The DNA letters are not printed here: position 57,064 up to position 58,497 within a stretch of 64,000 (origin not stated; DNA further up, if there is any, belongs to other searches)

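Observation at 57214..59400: Split coenzyme-A genes: CoaB plus an HFCD (CoaC-like) flavoprotein fused to a degenerate M23 peptidase domain, with a duplicated Cys/Gly micro-ORF between them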

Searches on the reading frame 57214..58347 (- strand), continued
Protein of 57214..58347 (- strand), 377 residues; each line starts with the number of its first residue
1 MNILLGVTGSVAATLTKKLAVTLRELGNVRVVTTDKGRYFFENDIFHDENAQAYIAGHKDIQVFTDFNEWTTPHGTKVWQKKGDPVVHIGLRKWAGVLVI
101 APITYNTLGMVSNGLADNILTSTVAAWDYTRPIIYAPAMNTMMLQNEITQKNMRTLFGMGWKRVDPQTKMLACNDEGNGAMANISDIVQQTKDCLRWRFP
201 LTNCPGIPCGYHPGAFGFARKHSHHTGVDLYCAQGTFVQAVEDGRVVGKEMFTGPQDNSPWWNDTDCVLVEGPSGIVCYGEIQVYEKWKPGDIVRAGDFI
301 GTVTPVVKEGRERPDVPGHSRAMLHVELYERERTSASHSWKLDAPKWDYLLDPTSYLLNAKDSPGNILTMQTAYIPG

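Call 30: search_solved_structures(query=window:57214-58347:-, max_evalue=0.01, show_alignments=2)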
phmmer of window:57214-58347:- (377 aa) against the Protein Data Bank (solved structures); distinct sequences matched with E-value up to 0.01: 12.
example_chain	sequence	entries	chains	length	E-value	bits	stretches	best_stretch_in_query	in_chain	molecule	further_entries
1e20_A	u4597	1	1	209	1.3e-37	132.9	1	3-188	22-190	HALOTOLERANCE PROTEIN HAL3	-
1mvl_A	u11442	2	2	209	3.3e-36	128.3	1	3-188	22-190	PPC decarboxylase AtHAL3a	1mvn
1qzu_A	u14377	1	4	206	3.3e-35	125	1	2-195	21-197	hypothetical protein MDS018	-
6eoa_A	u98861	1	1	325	4.5e-23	85.1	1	3-189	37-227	Phosphopantothenoylcysteine decarboxylase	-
7cfu_F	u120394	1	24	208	9.5e-13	51.1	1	78-170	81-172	DNA/pantothenate metabolism flavoprotein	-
6jls_A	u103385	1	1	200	9.8e-11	44.5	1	76-185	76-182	Putative flavoprotein decarboxylase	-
6tgv_A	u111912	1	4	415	2.8e-08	36.4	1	85-188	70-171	Coenzyme A biosynthesis bifunctional protein CoaBC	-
1p3y_1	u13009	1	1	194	1.2e-07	34.3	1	82-166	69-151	MrsD protein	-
5h75_A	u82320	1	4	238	1.8e-07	33.7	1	82-166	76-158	Mersacidin decarboxylase,Immunoglobulin G-binding protein A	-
3qjg_A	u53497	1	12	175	1.1e-06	31.2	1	84-160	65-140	Epidermin biosynthesis protein EpiD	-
1g63_A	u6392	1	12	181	1.7e-05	27.2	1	83-167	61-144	EPIDERMIN MODIFYING ENZYME EPID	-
1g5q_A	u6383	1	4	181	7.1e-05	25.2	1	89-167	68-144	EPIDERMIN MODIFYING ENZYME EPID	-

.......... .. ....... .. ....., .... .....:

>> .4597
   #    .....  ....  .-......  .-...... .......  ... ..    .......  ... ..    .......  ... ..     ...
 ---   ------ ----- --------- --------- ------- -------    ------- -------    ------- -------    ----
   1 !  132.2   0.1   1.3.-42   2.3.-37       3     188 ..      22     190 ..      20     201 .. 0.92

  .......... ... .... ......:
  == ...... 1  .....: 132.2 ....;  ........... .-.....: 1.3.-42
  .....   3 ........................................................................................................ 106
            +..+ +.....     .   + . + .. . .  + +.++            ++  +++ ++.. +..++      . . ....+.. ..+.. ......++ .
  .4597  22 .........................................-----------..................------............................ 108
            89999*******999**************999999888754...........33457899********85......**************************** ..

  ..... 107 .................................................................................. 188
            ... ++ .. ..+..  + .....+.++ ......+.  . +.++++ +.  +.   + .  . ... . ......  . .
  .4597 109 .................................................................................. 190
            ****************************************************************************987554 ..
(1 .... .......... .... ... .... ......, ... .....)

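Call 41: search_dna_similar(query=window:57214-58347:-, collection=phages, mode=protein, max_rows=30)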
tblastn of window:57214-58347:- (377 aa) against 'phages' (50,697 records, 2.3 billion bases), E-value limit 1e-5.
Records with a match: 51; places in all: 51; records where one place covers at least 80% of the query: 2.
Best place of each record, by identity: <60% 51.
By first word of the organism name: Bacteriophage 14; Pseudomonas 13; Listeria 6; uncultured 3; Staphylococcus 3; Salmonella 3; Stenotrophomonas 2; Acinetobacter 2; Campylobacter 2; Xanthomonas 1; and 2 more.
By host as written in the record: - 22; Listeria monocytogenes 6; Pseudomonas aeruginosa PAO1 5; Pseudomonas aeruginosa 3; Staphylococcus aureus 2; Homo sapiens 2; Campylobacter jejuni 2; Stenotrophomonas maltophilia SRM01 1; and 8 more.
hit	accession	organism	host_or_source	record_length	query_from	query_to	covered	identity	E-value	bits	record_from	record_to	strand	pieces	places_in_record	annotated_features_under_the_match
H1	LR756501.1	uncultured phage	metagenomic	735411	1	370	98%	35.4%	1e-52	193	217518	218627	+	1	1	record has no annotation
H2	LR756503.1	uncultured phage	metagenomic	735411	1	370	98%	35.4%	1e-52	193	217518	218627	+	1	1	record has no annotation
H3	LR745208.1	uncultured phage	metagenomic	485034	195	361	44%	47.8%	1e-32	135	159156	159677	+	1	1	record has no annotation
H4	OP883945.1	Stenotrophomonas phage CM1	Stenotrophomonas maltophilia SRM01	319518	199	357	42%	48.4%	6e-32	133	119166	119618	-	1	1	record has no annotation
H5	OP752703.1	Stenotrophomonas phage RAS14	Stenotrophomonas maltophilia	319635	199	357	42%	48.4%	6e-32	133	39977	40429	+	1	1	hypothetical protein (x2)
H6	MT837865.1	Bacteriophage sp.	human fecal samples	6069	2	205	54%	34.1%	4e-21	100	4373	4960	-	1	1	record has no annotation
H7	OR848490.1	Listeria phage LM 4-14-1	Listeria monocytogenes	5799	3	198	52%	34.5%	2e-25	114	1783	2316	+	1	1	record has no annotation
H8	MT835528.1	Bacteriophage sp.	human fecal samples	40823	3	195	51%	34.9%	2e-19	96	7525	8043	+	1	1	record has no annotation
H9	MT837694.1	Bacteriophage sp.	human fecal samples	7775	3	205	54%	32.9%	4e-19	95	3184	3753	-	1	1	record has no annotation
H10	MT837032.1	Bacteriophage sp.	human fecal samples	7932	3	205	54%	32.9%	7e-18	91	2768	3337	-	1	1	record has no annotation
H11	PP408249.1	Pseudomonas phage vB_Pa-PAC2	Pseudomonas aeruginosa PAO1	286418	200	357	42%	40.3%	1e-22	105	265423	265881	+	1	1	peptidase M23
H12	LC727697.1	Pseudomonas phage sp. 30-2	Pseudomonas aeruginosa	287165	200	357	42%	40.3%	1e-22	105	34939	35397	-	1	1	hypothetical protein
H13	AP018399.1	Xanthomonas phage XacN1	Xanthomonas citri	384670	198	353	41%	40.4%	5e-21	100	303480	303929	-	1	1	M23 family peptidase | predicted ORF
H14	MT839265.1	Bacteriophage sp.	human fecal samples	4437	3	181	47%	35.2%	2e-17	90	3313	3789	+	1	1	record has no annotation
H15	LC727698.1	Pseudomonas phage sp. 30-3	Pseudomonas aeruginosa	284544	200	357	42%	39.6%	1e-22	105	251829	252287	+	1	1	hypothetical protein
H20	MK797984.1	Pseudomonas phage vB_PaeM_PA5oct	-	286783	200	357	42%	39.6%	1e-22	105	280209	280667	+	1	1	peptidase M23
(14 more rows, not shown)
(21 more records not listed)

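Call 43: get_annotated_region(hit=H20, flank=4000)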
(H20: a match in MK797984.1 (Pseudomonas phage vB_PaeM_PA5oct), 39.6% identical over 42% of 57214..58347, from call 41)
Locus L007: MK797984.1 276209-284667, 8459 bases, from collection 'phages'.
description: Pseudomonas phage vB_PaeM_PA5oct, complete genome.
organism: Pseudomonas phage vB_PaeM_PA5oct (NCBI taxid 2163605)
taxonomy: Viruses; Duplodnaviria; Heunggongvirae; Uroviricota; Caudoviricetes; Arenbergviridae; Wroclawvirus; Wroclawvirus PA5oct
host: -; source: -; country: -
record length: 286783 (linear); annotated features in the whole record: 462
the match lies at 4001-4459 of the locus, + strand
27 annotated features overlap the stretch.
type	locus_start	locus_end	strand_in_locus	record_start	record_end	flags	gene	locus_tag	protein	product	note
CDS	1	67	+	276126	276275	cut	-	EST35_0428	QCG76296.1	hypothetical protein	-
CDS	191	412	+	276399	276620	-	-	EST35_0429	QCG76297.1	hypothetical protein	-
CDS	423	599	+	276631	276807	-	-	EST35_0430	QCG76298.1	hypothetical protein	-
CDS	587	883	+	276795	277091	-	-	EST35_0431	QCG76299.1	hypothetical protein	-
CDS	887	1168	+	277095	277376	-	-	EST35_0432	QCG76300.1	hypothetical protein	-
CDS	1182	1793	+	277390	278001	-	-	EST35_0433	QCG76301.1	tRNA(Ile)-lysidine synthetase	-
CDS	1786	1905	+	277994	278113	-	-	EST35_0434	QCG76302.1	hypothetical protein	-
CDS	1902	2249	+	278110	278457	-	-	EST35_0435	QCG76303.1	hypothetical protein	-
CDS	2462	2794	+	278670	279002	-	-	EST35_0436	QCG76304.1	hypothetical protein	-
CDS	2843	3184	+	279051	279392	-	-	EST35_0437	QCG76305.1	hypothetical protein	-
CDS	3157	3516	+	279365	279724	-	-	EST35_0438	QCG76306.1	hypothetical protein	-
CDS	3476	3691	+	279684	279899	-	-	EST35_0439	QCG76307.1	hypothetical protein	-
CDS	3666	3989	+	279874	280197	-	-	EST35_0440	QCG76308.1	hypothetical protein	-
CDS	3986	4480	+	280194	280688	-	-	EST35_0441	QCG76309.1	peptidase M23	-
CDS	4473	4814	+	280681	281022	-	-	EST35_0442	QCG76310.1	hypothetical protein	-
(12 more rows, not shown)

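Call 44: get_annotated_region(hit=H1, flank=6000)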
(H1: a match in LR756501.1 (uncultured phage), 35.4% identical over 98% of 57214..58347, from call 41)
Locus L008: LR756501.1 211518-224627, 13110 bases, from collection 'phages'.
description: uncultured phage genome assembly, chromosome: 1.
organism: uncultured phage (NCBI taxid 278008)
taxonomy: Viruses; environmental samples
host: -; source: metagenomic; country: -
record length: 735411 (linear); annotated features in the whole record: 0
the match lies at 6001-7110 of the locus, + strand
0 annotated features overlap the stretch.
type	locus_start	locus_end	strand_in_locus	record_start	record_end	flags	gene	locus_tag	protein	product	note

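Call 64: find_encoding_contigs(protein=P0003, flank=3000, max_places=2)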
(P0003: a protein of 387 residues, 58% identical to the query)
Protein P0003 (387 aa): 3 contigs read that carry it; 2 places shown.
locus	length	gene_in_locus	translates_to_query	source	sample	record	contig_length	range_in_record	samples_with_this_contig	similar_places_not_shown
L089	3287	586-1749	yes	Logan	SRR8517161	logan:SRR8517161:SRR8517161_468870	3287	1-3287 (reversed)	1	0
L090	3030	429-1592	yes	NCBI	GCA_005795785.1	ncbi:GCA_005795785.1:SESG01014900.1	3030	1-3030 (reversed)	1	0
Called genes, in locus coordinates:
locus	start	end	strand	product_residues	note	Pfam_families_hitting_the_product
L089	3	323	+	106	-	?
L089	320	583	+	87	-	-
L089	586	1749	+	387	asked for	PF01551:Peptidase_M23 (faint), PF02441:Flavoprotein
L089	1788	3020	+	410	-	-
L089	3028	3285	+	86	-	?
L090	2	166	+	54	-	?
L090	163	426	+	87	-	-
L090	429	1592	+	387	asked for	PF01551:Peptidase_M23 (faint), PF02441:Flavoprotein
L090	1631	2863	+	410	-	-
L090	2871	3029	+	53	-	?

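Call 65: find_encoding_contigs(protein=P0006, flank=3000, max_places=2)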
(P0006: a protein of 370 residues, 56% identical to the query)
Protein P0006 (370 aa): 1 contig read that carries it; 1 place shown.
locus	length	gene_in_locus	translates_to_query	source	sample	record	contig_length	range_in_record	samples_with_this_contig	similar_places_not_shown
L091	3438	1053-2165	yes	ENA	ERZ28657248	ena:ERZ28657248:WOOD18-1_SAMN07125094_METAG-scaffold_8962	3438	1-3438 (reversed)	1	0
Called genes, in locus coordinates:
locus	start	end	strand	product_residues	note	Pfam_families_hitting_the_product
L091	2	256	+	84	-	?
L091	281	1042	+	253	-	PF04127:DFP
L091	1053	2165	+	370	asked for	PF02441:Flavoprotein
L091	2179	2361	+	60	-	-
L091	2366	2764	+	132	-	-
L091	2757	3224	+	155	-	-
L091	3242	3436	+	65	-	?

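Call 76: find_encoding_contigs(protein=P0001, flank=5000, max_places=2)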
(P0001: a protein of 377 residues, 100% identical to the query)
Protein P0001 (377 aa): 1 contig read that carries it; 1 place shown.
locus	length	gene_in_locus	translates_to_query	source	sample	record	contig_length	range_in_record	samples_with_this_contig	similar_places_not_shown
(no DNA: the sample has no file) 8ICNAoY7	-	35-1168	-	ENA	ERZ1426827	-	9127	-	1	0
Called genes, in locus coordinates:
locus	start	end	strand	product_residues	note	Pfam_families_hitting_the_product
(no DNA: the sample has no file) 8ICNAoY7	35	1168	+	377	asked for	PF02441:Flavoprotein, PF01551:Peptidase_M23 (weak)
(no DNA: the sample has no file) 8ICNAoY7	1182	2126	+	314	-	PF13671:AAA_33 (weak), PF13419:HAD_2 (faint), PF08645:PNK3P, PF00702:Hydrolase (weak), PF13242:Hydrolase_like (weak)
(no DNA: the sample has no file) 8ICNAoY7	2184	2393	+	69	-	-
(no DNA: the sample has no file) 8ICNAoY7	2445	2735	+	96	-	-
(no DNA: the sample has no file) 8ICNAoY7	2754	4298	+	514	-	PF01145:Band_7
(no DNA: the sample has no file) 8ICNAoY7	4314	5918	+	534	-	PF01145:Band_7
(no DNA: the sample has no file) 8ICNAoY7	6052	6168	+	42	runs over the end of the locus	-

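Call 77: fold_search(model_id=the predicted structure, library=viral)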
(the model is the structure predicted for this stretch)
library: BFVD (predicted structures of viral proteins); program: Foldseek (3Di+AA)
matches with E <= 10: 872; with E <= 0.001: 88
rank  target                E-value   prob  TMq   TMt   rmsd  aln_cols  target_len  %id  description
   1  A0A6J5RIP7            9.5e-21  1.00  0.44  0.94   1.6       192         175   43  Probable phosphopantothenoylcysteine decarboxylase [uncultured Caudovirales phage]
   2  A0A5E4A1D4            2.1e-16  1.00  0.38  0.86   1.2       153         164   40  (no name in the UniProt tables at hand)
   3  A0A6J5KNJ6            7.3e-08  1.00  0.25  0.12  17.9       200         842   21  Peptidase M23 [uncultured Caudovirales phage]
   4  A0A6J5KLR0            1.2e-07  1.00  0.26  0.57   4.8       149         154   22  Peptidase M23 [uncultured Caudovirales phage]
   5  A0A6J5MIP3            1.6e-07  1.00  0.28  0.60  10.7       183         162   19  Peptidase M23 [uncultured Caudovirales phage]
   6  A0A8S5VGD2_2          1.8e-07  1.00  0.29  0.08   4.5       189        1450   21  Peptidase [Myoviridae sp. ctkfK18]
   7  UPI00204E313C         3.1e-07  1.00  0.25  0.19  10.8       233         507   14  (no name look-up for this kind of identifier)
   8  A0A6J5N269            3.5e-07  1.00  0.27  0.13   6.2       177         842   21  Peptidase M23 [uncultured Caudovirales phage]
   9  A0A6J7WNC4            4.7e-07  1.00  0.26  0.37   6.0       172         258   19  Peptidase M23 [uncultured Caudovirales phage]
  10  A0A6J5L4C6            5.6e-07  1.00  0.28  0.46   5.5       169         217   20  Peptidase M23 [uncultured Caudovirales phage]
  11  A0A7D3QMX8            5.6e-07  1.00  0.25  0.31  17.8       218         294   16  (no name in the UniProt tables at hand)
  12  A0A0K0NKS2            7.6e-07  1.00  0.28  0.11  24.3       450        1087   15  Putative lysin [Gordonia phage GMA6]
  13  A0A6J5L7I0            1.3e-06  1.00  0.31  0.14   8.2       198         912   18  Peptidase M23 [uncultured Caudovirales phage]
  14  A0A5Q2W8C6            1.5e-06  1.00  0.29  0.50  10.5       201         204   16  (no name in the UniProt tables at hand)
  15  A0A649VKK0            1.6e-06  1.00  0.29  0.34   9.5       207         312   17  (no name in the UniProt tables at hand)
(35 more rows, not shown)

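Call 79: find_related_loci(query=A2, collection=genome_contigs, flank=6000)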
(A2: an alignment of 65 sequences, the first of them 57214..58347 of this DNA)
Query A2 (377 aa) in genome_contigs; peptide patterns used: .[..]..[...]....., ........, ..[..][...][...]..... (x = any residue, [..] = any of these).
600 stretches matched a pattern (row limit reached: there are more); 591 encode a relative of the query (tblastn E <= 1e-3); the best 80 are kept; 80 distinct loci.
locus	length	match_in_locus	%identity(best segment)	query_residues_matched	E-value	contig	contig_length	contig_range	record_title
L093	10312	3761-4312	42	2-196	1e-44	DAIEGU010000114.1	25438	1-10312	MAG TPA_asm: Gammaproteobacteria bacterium isolate clean993 k141_1328363, whole genome shotgun sequence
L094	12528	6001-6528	37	2-196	9e-38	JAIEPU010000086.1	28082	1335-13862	MAG: bacterium isolate co.spades.DASTOOL.2.5kb_060 c_000000439918, whole genome shotgun sequence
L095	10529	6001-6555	42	2-201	7e-37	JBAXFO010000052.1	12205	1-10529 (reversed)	MAG: Planctomycetota bacterium isolate ELA273 MAG273_52, whole genome shotgun sequence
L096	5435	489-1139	39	2-199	2e-36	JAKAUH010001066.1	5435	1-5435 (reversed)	MAG: Planctomycetota bacterium isolate YP3.bin26 NODE_19910_length_5435_cov_1.26225, whole genome shotgun sequence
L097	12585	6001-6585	39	2-189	1e-36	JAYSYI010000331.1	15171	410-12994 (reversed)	MAG: Limnoglobus sp. isolate GFS_13386 GFS_13386_330, whole genome shotgun sequence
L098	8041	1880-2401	41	1-193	1e-35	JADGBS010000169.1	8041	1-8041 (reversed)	MAG: Oligoflexia bacterium isolate nW3bin19 nW3_bin19_NODE_169_length_8041_cov_2.061663, whole genome shotgun sequence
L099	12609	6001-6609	36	2-191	4e-35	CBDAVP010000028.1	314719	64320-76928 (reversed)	MAG: Isosphaeraceae bacterium isolate ab275c91-d314-4fdd-9813-228e12e7990d genome assembly, contig: contig_28, whole gen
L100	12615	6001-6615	39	2-195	4e-35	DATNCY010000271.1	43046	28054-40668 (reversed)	MAG TPA_asm: Gemmataceae bacterium isolate SMAG_U11228 k141_3403372, whole genome shotgun sequence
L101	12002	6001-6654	38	2-189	5e-35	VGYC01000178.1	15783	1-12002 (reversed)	MAG: Planctomycetota bacterium isolate K_Offshore_120m_mx_222 K_Offshore_120m_mx_222_Ga0194131_10006747, whole genome sh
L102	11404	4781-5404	40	2-188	1e-34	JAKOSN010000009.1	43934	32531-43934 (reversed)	MAG: Planctomycetota bacterium isolate all_metabat.105_sub k201_20996, whole genome shotgun sequence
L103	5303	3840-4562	37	2-220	6e-34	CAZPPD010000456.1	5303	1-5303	MAG TPA_asm: uncultured Alcaligenaceae bacterium isolate SRP128890_co1_173 genome assembly, contig: NODE_20724_length_53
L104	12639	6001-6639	38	2-195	2e-33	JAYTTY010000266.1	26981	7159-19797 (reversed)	MAG: Zavarzinella sp. isolate GFS_5468 GFS_5468_265, whole genome shotgun sequence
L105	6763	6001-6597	39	2-187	3e-33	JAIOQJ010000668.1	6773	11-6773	MAG: Planctomycetota bacterium isolate LakeFargette_0920_ALND_MAG_58_8 LacPavin_0920_ALND_scaffold_979714, whole genome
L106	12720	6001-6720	35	2-225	3e-33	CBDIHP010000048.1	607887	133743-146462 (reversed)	MAG: Isosphaeraceae bacterium isolate e74af02e-f4d8-48a9-a94a-622a426f4839 genome assembly, contig: contig_48, whole gen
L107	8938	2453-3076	35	2-198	4e-33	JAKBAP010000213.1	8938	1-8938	MAG: Planctomycetota bacterium isolate ZJ2.bin58 NODE_9476_length_8938_cov_1.542958, whole genome shotgun sequence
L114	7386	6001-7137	45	3-373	4e-95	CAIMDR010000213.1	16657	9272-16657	MAG: uncultured Methylococcaceae bacterium isolate YR_bin-0336 genome assembly, contig: bin-0336:213/748, whole genome s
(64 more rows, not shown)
